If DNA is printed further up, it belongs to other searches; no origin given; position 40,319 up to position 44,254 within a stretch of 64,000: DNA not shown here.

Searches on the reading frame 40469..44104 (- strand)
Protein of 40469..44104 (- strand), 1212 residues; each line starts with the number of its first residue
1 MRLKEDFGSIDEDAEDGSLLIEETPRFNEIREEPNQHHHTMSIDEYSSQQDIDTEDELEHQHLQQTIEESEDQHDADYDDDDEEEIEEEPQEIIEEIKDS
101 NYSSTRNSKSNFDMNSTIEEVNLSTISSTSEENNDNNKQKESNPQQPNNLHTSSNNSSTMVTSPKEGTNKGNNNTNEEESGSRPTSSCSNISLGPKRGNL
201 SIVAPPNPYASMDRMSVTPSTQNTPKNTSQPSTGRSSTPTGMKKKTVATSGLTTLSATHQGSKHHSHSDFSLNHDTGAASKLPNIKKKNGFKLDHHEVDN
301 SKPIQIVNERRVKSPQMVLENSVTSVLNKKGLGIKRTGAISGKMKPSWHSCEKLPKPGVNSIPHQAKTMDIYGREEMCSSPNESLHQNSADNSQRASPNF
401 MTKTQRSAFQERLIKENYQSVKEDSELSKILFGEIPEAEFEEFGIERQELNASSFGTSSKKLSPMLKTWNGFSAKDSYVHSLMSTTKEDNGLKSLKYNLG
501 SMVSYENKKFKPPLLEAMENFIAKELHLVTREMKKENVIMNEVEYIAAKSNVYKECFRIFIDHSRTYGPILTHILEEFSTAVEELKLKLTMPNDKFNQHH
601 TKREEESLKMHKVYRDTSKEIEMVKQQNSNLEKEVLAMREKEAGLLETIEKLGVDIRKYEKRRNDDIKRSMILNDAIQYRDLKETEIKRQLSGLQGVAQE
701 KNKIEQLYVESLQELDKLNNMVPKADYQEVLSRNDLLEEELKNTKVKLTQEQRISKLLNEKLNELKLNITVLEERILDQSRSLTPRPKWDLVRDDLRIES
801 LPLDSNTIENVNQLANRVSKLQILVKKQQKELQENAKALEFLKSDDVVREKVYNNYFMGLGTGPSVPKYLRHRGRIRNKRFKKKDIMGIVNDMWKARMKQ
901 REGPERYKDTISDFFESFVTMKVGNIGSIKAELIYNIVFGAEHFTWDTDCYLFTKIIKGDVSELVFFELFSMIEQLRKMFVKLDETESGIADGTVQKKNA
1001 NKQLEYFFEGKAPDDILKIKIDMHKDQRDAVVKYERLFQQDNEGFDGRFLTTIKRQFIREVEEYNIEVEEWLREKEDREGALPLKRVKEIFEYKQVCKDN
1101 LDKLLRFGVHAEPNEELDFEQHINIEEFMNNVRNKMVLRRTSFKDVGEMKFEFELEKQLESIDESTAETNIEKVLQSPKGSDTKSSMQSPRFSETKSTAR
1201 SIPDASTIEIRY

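Call 22: search_protein_families(library=pfam, proteins=[window:40469-44104:-], max_evalue=0.001)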
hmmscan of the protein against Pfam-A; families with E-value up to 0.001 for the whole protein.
window:40469-44104:- (1212 aa): 1 family
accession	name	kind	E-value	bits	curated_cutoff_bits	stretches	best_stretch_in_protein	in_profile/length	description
PF15739.10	TSNAXIP1_N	-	3.8e-05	24.4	27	1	548-639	21-111/111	Translin-associated factor X-interacting N-terminus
